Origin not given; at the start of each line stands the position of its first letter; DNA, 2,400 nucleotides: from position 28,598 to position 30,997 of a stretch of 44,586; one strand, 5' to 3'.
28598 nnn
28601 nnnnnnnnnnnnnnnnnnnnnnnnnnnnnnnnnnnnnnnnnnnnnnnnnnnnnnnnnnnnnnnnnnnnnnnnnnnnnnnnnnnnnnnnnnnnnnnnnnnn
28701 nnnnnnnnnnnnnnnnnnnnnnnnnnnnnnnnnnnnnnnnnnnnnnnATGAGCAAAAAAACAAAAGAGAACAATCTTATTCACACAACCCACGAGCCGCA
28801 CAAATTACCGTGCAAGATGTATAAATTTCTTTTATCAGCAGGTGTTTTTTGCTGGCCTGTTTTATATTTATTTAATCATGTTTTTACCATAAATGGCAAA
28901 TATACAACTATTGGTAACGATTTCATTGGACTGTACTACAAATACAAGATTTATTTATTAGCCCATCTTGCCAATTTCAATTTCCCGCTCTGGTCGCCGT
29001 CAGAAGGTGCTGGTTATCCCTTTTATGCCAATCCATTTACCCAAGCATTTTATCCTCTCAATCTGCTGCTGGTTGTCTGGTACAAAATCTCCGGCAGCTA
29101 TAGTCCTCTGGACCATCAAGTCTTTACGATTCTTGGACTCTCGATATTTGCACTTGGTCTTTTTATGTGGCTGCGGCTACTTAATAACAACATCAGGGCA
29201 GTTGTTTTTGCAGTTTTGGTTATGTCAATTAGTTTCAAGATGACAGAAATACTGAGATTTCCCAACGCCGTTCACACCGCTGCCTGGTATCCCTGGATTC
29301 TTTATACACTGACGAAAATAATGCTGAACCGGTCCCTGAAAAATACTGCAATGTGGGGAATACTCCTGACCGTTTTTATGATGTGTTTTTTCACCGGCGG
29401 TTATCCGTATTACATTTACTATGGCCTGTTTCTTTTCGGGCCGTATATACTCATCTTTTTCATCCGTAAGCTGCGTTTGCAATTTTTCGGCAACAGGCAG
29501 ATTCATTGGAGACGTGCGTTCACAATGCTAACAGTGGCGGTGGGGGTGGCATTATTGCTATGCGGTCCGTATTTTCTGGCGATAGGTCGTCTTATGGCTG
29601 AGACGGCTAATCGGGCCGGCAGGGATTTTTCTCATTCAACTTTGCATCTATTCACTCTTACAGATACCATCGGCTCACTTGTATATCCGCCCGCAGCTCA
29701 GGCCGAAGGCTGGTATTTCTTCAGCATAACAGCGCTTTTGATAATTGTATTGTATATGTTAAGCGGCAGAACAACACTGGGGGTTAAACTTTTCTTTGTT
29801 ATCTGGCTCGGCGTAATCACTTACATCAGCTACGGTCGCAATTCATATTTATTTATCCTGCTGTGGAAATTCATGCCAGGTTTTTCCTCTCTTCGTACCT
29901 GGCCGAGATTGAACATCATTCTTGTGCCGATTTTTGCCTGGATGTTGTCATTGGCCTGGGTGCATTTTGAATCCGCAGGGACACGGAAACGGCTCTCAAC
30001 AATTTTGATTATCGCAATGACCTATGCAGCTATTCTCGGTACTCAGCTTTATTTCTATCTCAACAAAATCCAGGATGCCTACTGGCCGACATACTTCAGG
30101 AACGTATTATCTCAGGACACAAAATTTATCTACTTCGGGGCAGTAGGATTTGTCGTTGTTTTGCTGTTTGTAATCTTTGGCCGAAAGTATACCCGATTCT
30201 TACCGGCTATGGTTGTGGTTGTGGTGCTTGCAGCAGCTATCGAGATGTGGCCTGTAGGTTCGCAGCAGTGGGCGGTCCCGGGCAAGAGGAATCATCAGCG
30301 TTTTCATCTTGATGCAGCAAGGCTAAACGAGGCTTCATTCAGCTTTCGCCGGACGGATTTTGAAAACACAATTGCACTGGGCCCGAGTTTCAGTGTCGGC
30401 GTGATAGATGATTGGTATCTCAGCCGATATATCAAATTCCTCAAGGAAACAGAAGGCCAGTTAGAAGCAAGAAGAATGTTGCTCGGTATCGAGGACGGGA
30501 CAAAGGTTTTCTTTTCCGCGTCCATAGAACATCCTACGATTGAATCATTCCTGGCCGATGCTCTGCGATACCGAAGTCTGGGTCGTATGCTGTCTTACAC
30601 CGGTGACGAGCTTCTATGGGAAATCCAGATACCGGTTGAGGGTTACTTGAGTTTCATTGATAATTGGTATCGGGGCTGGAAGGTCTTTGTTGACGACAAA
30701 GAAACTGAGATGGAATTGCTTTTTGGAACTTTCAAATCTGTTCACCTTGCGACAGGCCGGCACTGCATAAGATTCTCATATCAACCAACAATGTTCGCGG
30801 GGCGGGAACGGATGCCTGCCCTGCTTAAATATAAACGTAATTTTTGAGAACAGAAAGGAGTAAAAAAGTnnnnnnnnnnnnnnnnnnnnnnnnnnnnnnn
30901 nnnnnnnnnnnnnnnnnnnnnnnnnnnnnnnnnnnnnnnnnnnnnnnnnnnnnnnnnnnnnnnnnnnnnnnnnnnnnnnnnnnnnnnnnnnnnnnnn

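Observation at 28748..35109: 6.4-kb envelope-directed island: YfhO-type GT-C, LAB_N protein, two methyltransferases and a string of membrane/lipoproteins, in a phage with no visible integrase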

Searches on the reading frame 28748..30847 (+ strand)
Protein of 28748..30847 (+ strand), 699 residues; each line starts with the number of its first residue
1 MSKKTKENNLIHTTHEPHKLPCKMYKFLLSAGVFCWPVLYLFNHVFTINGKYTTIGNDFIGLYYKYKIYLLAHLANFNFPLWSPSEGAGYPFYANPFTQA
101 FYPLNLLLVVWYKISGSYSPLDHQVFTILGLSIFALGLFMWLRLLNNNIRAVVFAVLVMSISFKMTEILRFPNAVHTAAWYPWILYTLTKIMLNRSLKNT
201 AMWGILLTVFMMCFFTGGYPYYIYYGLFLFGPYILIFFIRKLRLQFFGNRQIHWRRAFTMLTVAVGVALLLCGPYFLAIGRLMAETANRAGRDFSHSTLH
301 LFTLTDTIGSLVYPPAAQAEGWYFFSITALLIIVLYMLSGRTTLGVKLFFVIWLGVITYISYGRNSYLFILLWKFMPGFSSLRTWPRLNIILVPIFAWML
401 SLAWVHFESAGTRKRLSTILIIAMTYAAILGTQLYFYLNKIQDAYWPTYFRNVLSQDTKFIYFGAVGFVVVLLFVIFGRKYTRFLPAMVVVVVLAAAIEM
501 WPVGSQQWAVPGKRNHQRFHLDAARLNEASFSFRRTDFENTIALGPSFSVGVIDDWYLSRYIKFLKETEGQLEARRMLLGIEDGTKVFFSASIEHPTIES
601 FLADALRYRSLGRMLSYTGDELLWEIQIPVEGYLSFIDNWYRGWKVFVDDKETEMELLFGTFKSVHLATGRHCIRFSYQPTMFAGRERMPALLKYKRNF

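Call 4: search_protein_families(library=pfam, proteins=[window:28748-30847:+], max_evalue=0.1)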
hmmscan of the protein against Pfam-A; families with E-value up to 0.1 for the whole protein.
window:28748-30847:+ (699 aa): 1 family
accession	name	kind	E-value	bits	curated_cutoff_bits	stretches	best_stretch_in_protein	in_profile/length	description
PF09586.16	YfhO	-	6.7e-05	21.9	28.5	1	642-683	787-828/835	Bacterial membrane protein YfhO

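Call 5: search_protein_families(library=phrogs, proteins=[window:28748-30847:+], max_evalue=0.01)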
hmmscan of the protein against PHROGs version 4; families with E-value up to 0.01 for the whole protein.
window:28748-30847:+ (699 aa): 0 families

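Call 7: search_protein_families(library=ncbifam, proteins=[window:28748-30847:+], max_evalue=0.01)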
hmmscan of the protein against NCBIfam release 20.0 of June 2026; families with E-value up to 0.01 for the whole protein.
window:28748-30847:+ (699 aa): 0 families

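Call 10: find_homologous_proteins(query=window:28748-30847:+, max_evalue=0.001)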
Query window:28748-30847:+ (699 aa): 471 proteins with E <= 0.001 among 8000 candidates; the best 120 are listed.
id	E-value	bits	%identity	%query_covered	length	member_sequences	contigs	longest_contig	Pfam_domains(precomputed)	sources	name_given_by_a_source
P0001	0.0e+0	1605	100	100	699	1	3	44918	-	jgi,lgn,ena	-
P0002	0.0e+0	1107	72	94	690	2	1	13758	-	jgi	-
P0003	0.0e+0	1070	70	94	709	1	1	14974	-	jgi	jgi:hypothetical protein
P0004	1.1e-282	958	62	94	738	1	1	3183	-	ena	-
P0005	6.5e-276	936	62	94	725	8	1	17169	-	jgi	jgi:hypothetical protein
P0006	9.5e-276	935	60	93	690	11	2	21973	-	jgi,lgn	-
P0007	4.4e-275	933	60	93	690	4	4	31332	-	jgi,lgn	-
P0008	2.2e-274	931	59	97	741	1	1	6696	-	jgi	jgi:hypothetical protein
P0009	8.4e-273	925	61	95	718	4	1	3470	-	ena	-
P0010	1.1e-272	925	60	94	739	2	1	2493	-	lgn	-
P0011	1.3e-272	925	59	95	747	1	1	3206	-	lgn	-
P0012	1.1e-271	922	61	94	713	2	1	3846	-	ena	-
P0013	1.9e-271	921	59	94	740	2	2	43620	PF09586.17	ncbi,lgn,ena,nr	ncbi:MAG TPA: hypothetical protein VMW16_16515 [Sedimentisphaerales bacterium]|nr:hypothetical prote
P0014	2.1e-271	921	58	97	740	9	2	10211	-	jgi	-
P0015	2.9e-271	920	60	94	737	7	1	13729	-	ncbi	ncbi:MAG: hypothetical protein ACYSU3_16730 [Planctomycetota bacterium]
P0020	4.3e-269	913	60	94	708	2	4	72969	PF09586.17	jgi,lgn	-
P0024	2.8e-268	910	59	94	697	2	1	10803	PF09586.17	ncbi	ncbi:MAG: hypothetical protein ACYTEQ_16115 [Planctomycetota bacterium]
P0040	1.2e-263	895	56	97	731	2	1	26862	PF09586.17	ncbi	ncbi:MAG: hypothetical protein ACYS4W_01435 [Planctomycetota bacterium]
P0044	3.3e-263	894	58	97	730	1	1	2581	PF09586.17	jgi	jgi:hypothetical protein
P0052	5.0e-260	883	58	94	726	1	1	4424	PF09586.17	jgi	jgi:hypothetical protein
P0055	2.5e-259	881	57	97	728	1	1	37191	PF09586.17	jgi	jgi:hypothetical protein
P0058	1.3e-258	878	58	93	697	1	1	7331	PF09586.17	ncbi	-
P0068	1.8e-256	871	58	92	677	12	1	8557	PF09586.17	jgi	jgi:hypothetical protein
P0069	4.9e-256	870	58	93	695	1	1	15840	PF09586.17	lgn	-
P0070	1.4e-255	868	60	90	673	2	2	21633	PF09586.17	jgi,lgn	jgi:hypothetical protein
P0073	5.8e-255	866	57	95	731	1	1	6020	PF09586.17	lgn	-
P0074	5.8e-254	863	57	95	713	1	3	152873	PF09586.17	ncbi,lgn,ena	-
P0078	2.8e-253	861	57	94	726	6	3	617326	PF09586.17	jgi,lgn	jgi:hypothetical protein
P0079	7.8e-253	859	58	91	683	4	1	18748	PF09586.17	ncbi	ncbi:MAG: hypothetical protein ACYS9T_01265 [Planctomycetota bacterium]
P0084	1.4e-251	855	57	94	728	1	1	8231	PF09586.17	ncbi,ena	-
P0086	3.4e-251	854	56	95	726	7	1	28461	PF09586.17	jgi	jgi:hypothetical protein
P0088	2.2e-250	851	56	95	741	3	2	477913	PF09586.17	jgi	jgi:hypothetical protein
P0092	1.3e-249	849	57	93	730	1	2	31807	PF09586.17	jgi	jgi:hypothetical protein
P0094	1.1e-248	846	55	94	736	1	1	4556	PF09586.17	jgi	jgi:hypothetical protein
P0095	1.8e-248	845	55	95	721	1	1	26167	PF09586.17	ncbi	-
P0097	2.2e-248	845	57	94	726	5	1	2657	PF09586.17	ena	-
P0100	8.7e-248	843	56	93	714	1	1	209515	PF09586.17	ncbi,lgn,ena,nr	ncbi:MAG: YfhO family protein [Planctomycetes bacterium]|nr:YfhO family protein [Planctomycetota bac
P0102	3.7e-247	841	56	94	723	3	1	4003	PF09586.17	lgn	-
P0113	1.2e-242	826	55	95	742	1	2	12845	PF09586.17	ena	-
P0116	3.7e-242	824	54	95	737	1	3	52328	PF09586.17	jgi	jgi:hypothetical protein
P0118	1.4e-241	822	54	94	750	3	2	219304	PF09586.17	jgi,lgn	-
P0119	1.8e-241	822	55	94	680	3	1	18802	PF09586.17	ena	-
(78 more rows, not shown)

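Call 11: find_encoding_contigs(protein=P0078, flank=10000, max_places=3)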
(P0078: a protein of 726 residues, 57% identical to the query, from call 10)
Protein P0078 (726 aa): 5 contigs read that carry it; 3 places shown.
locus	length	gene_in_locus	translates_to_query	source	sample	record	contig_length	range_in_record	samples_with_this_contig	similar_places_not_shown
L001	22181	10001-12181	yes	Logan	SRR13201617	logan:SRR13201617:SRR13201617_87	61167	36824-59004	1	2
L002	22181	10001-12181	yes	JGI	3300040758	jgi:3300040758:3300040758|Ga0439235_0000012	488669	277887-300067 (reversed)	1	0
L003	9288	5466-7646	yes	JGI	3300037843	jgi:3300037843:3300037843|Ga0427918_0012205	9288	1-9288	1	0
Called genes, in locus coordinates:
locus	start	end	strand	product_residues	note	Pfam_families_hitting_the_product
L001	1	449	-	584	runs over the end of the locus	PF02518:HATPase_c, PF13589:HATPase_c_3, PF01119:DNA_mis_repair, PF08676:MutL_C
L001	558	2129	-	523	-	PF01676:Metalloenzyme, PF06415:iPGM_N, PF01663:Phosphodiest (weak)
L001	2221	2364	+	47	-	-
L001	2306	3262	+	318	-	PF00535:Glycos_transf_2, PF10111:Glyco_tranf_2_2 (weak)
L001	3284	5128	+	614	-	PF13231:PMT_2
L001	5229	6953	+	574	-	-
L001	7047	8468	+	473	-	PF07021:MetW (weak), PF13489:Methyltransf_23, PF08241:Methyltransf_11 (weak), PF08242:Methyltransf_12, PF13649:Methyltransf_25, PF13847:Methyltransf_31, PF00535:Glycos_transf_2, PF10111:Glyco_tranf_2_2 (weak), +1 more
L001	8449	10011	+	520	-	PF00535:Glycos_transf_2, PF13641:Glyco_tranf_2_3 (weak), PF13489:Methyltransf_23, PF08241:Methyltransf_11 (weak), PF08242:Methyltransf_12 (faint), PF13649:Methyltransf_25 (weak)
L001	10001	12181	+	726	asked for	PF09586:YfhO (weak)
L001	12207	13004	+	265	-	PF13489:Methyltransf_23 (faint), PF08241:Methyltransf_11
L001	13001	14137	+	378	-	PF13439:Glyco_transf_4, PF13477:Glyco_trans_4_2 (weak), PF13579:Glyco_trans_4_4, PF20706:GT4-conflict, PF00534:Glycos_transf_1, PF13692:Glyco_trans_1_4, PF13524:Glyco_trans_1_2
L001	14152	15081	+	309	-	-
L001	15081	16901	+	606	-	PF13522:GATase_6, PF12481:DUF3700 (weak), PF13537:GATase_7, PF00733:Asn_synthase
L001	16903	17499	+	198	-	PF13489:Methyltransf_23 (weak), PF08003:Methyltransf_9 (faint), PF13847:Methyltransf_31, PF08241:Methyltransf_11, PF08242:Methyltransf_12 (weak), PF13649:Methyltransf_25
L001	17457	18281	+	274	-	PF13489:Methyltransf_23, PF08241:Methyltransf_11, PF08242:Methyltransf_12, PF13649:Methyltransf_25, PF13847:Methyltransf_31 (weak)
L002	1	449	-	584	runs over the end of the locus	PF02518:HATPase_c, PF13589:HATPase_c_3, PF01119:DNA_mis_repair, PF08676:MutL_C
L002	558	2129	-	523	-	PF01676:Metalloenzyme, PF06415:iPGM_N, PF01663:Phosphodiest (weak)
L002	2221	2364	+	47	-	-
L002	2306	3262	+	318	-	PF00535:Glycos_transf_2, PF10111:Glyco_tranf_2_2 (weak)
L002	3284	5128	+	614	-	PF13231:PMT_2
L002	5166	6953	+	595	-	-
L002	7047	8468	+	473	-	PF07021:MetW (weak), PF13489:Methyltransf_23, PF08241:Methyltransf_11 (weak), PF08242:Methyltransf_12, PF13649:Methyltransf_25, PF13847:Methyltransf_31, PF00535:Glycos_transf_2, PF10111:Glyco_tranf_2_2 (weak), +1 more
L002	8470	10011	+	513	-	PF00535:Glycos_transf_2, PF13641:Glyco_tranf_2_3 (weak), PF13489:Methyltransf_23, PF08241:Methyltransf_11 (weak), PF08242:Methyltransf_12 (faint), PF13649:Methyltransf_25 (weak)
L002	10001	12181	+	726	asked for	PF09586:YfhO (weak)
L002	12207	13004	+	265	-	PF13489:Methyltransf_23 (faint), PF08241:Methyltransf_11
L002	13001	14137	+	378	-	PF13439:Glyco_transf_4, PF13477:Glyco_trans_4_2 (weak), PF13579:Glyco_trans_4_4, PF20706:GT4-conflict, PF00534:Glycos_transf_1, PF13692:Glyco_trans_1_4, PF13524:Glyco_trans_1_2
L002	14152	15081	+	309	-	-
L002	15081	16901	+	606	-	PF13522:GATase_6, PF12481:DUF3700 (weak), PF13537:GATase_7, PF00733:Asn_synthase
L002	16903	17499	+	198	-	PF13489:Methyltransf_23 (weak), PF08003:Methyltransf_9 (faint), PF13847:Methyltransf_31, PF08241:Methyltransf_11, PF08242:Methyltransf_12 (weak), PF13649:Methyltransf_25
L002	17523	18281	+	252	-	PF13489:Methyltransf_23, PF08241:Methyltransf_11, PF08242:Methyltransf_12, PF13649:Methyltransf_25, PF13847:Methyltransf_31 (weak)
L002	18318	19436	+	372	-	PF13439:Glyco_transf_4, PF00534:Glycos_transf_1, PF13692:Glyco_trans_1_4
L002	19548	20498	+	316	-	-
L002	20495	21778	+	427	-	PF01943:Polysacc_synt, PF13440:Polysacc_synt_3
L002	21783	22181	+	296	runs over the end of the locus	PF01209:Ubie_methyltran, PF03848:TehB, PF13489:Methyltransf_23, PF06325:PrmA (weak), PF13847:Methyltransf_31, PF08241:Methyltransf_11, PF08242:Methyltransf_12, PF13649:Methyltransf_25, +2 more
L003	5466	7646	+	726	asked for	PF09586:YfhO (weak)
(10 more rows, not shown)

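Call 12: find_encoding_contigs(protein=P0002, flank=10000, max_places=3)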
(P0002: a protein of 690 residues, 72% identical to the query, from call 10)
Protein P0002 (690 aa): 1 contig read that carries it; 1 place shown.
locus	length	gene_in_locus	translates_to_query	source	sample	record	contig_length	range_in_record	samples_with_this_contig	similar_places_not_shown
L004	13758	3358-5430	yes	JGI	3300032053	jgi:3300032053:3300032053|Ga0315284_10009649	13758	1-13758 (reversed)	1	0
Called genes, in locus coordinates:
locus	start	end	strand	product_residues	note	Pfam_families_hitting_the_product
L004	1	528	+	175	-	?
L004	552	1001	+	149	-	-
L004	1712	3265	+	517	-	PF00535:Glycos_transf_2, PF13641:Glyco_tranf_2_3 (weak), PF07021:MetW, PF13489:Methyltransf_23, PF08241:Methyltransf_11 (weak), PF08242:Methyltransf_12 (weak), PF13649:Methyltransf_25 (weak)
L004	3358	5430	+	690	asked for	-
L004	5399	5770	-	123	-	-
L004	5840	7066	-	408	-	PF00675:Peptidase_M16, PF05193:Peptidase_M16_C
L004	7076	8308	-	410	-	PF00675:Peptidase_M16 (weak), PF05193:Peptidase_M16_C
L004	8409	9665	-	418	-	PF08013:GatZ_KbaZ-like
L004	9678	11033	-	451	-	-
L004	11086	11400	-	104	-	-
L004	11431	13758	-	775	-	?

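Call 13: find_encoding_contigs(protein=P0001, flank=10000, max_places=4)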
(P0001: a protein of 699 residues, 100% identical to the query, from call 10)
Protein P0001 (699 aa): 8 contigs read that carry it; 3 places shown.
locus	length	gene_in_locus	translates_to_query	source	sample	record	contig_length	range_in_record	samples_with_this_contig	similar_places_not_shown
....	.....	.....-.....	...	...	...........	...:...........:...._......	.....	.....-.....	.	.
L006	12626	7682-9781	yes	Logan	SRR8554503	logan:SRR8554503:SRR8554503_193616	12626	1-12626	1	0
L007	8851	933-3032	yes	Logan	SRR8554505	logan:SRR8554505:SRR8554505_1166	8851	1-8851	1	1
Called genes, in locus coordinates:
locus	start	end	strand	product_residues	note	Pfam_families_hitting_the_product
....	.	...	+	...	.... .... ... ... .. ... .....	-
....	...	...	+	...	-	-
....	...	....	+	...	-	-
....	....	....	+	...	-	-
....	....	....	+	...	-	-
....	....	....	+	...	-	-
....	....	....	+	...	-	-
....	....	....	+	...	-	-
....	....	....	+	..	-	-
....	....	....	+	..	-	-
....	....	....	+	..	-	-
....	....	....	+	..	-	-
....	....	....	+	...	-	-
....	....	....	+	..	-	-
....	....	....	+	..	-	-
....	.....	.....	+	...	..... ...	-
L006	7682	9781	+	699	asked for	-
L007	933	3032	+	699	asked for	-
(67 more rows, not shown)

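Call 16: find_related_loci(query=window:28748-30847:+, collection=viral_contigs, flank=10000)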
Query window:28748-30847:+ (699 aa) in viral_contigs; peptide patterns used: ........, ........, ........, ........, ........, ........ (x = any residue, [..] = any of these).
6 stretches matched a pattern, but none encodes a relative of the query by tblastn (E <= 1e-3).

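Call 18: find_related_loci(query=A1, collection=viral_contigs, flank=10000)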
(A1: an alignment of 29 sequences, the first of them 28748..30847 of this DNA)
Query A1 (699 aa) in viral_contigs; peptide patterns used: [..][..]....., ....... (x = any residue, [..] = any of these).
34 stretches matched a pattern, but none encodes a relative of the query by tblastn (E <= 1e-3).

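Call 19: search_solved_structures(query=A1, max_evalue=1, show_alignments=2)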
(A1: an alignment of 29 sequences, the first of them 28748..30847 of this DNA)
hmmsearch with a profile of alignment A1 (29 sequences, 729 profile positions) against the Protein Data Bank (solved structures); distinct sequences matched with E-value up to 1: 0.

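Call 30: find_related_loci(query=A1, collection=genome_contigs, flank=10000)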
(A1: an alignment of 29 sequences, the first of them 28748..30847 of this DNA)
Query A1 (699 aa) in genome_contigs; peptide patterns used: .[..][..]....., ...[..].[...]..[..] (x = any residue, [..] = any of these).
134 stretches matched a pattern; 89 encode a relative of the query (tblastn E <= 1e-3); the best 80 are kept; 80 distinct loci.
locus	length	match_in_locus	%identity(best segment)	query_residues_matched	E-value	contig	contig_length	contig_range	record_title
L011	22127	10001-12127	57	16-688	0e+0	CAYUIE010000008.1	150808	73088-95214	MAG TPA_asm: uncultured Pirellulales bacterium isolate binchicken_co100_297 genome assembly, contig: NODE_66_length_1508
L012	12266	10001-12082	60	26-682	0e+0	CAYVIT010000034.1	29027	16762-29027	MAG TPA_asm: uncultured Pirellulales bacterium isolate binchicken_co196_99 genome assembly, contig: NODE_1836_length_290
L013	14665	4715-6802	59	26-688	0e+0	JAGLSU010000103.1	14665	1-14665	MAG: Planctomycetota bacterium isolate RS_9_64 ROV157_9.bin.64.fa_103, whole genome shotgun sequence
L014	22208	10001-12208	58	2-682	0e+0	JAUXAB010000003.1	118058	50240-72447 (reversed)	MAG: Phycisphaerae bacterium isolate CSMAG_2751 CSMAG_2751_k141_949891_length_118058_cov_32.4703, whole genome shotgun s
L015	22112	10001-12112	57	14-682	0e+0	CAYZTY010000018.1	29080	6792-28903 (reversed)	MAG TPA_asm: uncultured Pirellulales bacterium isolate binchicken_co89_144 genome assembly, contig: NODE_2431_length_290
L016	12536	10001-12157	55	4-686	0e+0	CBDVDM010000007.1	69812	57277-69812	MAG TPA_asm: uncultured bacterium isolate SRR21487743_binner13_Refined_34 genome assembly, contig: ERZ25748485.46, whole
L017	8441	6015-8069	57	26-682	0e+0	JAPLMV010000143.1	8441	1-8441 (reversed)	MAG: Planctomycetota bacterium isolate LacPavin_0920_SED2_MAG_46_11 LacPavin_0920_SED2_scaffold_550625, whole genome sho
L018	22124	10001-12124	58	8-683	0e+0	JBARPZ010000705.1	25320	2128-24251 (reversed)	MAG: Sedimentisphaerales bacterium isolate MFD13424_ilm_asm_bin26 k127_311464, whole genome shotgun sequence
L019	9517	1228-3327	59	26-687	0e+0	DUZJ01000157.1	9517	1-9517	MAG TPA_asm: Planctomycetota bacterium isolate MAG_11118_pl_115 Ga0114922_10008257, whole genome shotgun sequence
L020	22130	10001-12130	54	2-683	0e+0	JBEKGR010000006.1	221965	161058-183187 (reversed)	MAG: Sedimentisphaerales bacterium isolate SPRUCE 258 SPRUCE_258_6, whole genome shotgun sequence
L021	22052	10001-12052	57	33-690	0e+0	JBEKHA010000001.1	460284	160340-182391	MAG: Sedimentisphaerales bacterium isolate SPRUCE 266 SPRUCE_266_1, whole genome shotgun sequence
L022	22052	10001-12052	56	34-680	0e+0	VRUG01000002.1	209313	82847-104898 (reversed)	MAG: Planctomycetota bacterium isolate MohnsGC08_bin181 NODE_2_length_209313_cov_15.764763, whole genome shotgun sequenc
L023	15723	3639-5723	59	26-686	0e+0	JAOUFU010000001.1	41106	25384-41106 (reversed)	MAG: Phycisphaerae bacterium isolate 4_1_July_SF_Bin52 4_1_July_SF_Bin52_scaffold_288_c1, whole genome shotgun sequence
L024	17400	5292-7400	54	26-690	0e+0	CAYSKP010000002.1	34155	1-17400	MAG TPA_asm: uncultured Pirellulales bacterium isolate binchicken_co216_239 genome assembly, contig: k141_3666853, whole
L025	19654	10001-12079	55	16-680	0e+0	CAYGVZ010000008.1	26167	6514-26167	MAG TPA_asm: uncultured Pirellulales bacterium isolate ERP119294_co1_334 genome assembly, contig: NODE_2143_length_26167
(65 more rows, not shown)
